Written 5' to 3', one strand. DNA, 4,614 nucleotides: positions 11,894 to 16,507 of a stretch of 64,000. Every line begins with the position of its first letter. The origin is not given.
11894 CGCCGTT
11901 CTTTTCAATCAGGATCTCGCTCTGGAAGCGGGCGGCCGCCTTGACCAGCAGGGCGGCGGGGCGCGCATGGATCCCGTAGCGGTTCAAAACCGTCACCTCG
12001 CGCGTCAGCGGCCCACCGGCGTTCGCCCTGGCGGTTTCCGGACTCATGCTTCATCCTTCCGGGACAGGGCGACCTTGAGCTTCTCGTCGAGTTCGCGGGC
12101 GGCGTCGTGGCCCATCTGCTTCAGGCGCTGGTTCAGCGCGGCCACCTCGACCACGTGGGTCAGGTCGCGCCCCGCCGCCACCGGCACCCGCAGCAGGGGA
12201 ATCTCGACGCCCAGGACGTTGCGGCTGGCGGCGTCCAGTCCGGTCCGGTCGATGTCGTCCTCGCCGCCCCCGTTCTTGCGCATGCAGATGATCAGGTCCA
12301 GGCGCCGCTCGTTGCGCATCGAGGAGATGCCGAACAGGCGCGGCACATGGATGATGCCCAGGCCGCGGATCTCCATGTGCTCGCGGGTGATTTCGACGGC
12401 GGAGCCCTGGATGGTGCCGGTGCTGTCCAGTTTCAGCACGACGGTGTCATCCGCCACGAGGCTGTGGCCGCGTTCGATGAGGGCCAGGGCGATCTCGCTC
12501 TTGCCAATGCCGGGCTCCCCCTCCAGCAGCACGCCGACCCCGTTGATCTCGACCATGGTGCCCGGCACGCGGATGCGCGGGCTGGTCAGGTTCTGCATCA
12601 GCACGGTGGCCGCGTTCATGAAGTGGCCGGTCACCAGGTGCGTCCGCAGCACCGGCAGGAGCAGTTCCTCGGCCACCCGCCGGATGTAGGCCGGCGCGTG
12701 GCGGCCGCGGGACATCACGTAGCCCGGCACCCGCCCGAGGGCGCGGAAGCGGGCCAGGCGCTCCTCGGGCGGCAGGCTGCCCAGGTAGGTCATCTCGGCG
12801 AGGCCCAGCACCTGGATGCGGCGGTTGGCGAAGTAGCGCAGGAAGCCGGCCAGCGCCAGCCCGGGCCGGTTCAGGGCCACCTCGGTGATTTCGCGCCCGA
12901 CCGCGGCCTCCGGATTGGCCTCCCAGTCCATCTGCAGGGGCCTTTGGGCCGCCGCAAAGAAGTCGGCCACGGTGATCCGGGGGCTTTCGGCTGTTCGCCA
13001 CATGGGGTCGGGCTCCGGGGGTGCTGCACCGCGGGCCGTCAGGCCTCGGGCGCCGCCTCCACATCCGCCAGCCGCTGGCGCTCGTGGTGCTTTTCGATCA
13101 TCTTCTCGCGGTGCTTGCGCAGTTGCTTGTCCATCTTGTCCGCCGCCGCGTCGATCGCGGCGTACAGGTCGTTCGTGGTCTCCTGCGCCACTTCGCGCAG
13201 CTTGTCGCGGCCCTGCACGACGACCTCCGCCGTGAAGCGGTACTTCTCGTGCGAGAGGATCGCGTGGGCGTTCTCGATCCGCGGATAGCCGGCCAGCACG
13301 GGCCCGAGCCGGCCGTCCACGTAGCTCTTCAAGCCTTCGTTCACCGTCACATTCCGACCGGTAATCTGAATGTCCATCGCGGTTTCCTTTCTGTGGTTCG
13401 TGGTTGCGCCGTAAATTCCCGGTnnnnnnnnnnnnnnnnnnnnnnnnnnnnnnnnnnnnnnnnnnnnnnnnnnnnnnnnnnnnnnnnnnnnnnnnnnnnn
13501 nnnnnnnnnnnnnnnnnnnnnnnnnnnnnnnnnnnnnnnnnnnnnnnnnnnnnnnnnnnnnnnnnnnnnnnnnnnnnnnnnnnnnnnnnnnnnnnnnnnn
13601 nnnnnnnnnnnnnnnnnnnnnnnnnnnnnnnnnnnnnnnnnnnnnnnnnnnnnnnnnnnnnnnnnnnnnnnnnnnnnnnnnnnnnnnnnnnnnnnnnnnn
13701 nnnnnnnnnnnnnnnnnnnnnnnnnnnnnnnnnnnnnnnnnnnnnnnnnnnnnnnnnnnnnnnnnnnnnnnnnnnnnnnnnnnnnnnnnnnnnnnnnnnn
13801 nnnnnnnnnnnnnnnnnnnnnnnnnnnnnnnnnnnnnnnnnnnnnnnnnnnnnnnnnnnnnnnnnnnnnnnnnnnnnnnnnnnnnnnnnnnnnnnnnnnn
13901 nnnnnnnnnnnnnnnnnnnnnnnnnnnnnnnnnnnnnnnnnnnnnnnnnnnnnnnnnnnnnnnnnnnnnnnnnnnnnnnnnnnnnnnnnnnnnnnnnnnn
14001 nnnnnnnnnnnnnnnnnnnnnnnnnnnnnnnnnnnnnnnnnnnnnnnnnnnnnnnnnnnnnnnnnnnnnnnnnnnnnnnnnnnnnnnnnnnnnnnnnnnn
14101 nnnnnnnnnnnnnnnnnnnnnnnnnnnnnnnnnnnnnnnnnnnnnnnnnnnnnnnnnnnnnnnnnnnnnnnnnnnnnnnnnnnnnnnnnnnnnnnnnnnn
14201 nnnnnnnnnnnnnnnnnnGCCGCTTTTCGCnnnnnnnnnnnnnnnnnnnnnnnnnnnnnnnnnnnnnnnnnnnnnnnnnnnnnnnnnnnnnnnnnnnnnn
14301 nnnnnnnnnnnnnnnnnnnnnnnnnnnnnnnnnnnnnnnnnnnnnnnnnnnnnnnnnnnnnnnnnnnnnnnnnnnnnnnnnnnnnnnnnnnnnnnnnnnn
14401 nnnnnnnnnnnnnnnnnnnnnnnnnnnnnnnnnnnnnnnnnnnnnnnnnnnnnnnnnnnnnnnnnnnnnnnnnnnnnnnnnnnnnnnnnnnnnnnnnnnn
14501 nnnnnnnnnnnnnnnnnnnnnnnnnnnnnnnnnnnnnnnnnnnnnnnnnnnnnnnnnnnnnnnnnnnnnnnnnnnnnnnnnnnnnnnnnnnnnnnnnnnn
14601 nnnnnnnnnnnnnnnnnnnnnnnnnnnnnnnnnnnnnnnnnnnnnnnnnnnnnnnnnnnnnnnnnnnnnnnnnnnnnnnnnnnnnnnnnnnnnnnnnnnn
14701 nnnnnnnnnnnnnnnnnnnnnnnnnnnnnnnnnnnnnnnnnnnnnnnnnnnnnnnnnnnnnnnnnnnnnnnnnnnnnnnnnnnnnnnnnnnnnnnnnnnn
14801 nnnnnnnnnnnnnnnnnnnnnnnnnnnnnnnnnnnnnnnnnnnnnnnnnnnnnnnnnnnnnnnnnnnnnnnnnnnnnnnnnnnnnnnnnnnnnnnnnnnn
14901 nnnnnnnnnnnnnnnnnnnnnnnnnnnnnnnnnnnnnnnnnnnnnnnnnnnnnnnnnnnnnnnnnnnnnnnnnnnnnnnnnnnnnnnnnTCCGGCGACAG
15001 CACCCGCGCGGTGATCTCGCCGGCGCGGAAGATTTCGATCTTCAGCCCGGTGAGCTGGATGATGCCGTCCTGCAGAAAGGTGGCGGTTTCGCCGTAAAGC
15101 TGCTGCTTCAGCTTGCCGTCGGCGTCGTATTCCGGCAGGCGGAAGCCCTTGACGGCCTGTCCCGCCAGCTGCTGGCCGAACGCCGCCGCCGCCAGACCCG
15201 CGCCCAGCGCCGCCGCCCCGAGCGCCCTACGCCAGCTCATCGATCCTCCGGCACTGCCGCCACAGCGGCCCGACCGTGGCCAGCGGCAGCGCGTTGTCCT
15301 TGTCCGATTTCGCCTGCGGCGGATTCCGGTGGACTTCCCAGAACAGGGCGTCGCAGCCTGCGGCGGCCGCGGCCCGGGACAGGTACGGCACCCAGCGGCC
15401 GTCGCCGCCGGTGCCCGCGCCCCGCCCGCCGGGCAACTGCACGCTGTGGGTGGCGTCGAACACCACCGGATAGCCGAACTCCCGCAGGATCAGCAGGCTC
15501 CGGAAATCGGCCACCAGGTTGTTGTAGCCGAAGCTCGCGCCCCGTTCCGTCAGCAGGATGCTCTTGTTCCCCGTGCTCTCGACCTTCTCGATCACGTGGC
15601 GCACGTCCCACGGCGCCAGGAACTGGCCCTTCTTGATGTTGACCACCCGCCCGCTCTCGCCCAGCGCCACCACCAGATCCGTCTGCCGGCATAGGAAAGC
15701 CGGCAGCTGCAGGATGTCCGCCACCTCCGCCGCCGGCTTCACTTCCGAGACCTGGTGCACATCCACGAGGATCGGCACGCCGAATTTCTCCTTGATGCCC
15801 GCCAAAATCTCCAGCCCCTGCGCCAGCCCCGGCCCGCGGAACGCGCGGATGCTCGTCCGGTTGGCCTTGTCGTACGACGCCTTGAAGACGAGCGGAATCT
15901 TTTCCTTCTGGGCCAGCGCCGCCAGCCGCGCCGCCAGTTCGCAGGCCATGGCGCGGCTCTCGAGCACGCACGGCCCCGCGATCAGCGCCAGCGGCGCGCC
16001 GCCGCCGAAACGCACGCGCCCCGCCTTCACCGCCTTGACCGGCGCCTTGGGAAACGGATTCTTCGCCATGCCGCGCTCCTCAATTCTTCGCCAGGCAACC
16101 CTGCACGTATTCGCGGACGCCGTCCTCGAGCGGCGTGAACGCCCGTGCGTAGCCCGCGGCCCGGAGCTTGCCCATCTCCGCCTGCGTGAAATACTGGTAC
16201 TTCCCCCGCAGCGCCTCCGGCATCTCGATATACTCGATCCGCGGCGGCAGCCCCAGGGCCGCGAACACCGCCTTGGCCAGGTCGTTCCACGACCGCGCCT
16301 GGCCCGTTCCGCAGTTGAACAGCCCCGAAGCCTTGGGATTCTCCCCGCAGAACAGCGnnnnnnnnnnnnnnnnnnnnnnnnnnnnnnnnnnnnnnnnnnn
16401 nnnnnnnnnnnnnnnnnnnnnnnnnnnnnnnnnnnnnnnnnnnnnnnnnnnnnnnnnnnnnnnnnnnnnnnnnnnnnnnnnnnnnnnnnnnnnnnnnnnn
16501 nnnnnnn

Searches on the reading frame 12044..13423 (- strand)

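Call 81: search_protein_families(library=pfam, proteins=[window:12044-13423:-], max_evalue=0.0001)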
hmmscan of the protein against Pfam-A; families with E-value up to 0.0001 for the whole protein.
window:12044-13423:- (459 aa): 2 families
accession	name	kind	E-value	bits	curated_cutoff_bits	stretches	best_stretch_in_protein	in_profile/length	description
PF07475.17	Hpr_kinase_C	-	3e-53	180.3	33.3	1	281-448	4-170/171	HPr Serine kinase C-terminal domain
PF02603.21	Hpr_kinase_N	-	1.1e-23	84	24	1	151-273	2-122/125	HPr Serine kinase N terminus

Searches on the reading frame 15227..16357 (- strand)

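Call 81: search_protein_families(library=pfam, proteins=[window:15227-16357:-], max_evalue=0.0001)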
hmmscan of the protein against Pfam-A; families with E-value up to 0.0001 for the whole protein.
window:15227-16357:- (376 aa): 1 family
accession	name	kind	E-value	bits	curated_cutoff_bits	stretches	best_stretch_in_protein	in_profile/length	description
PF00793.26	DAHP_synth_1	-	4e-66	223.1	25.5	1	114-359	9-251/270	DAHP synthetase I family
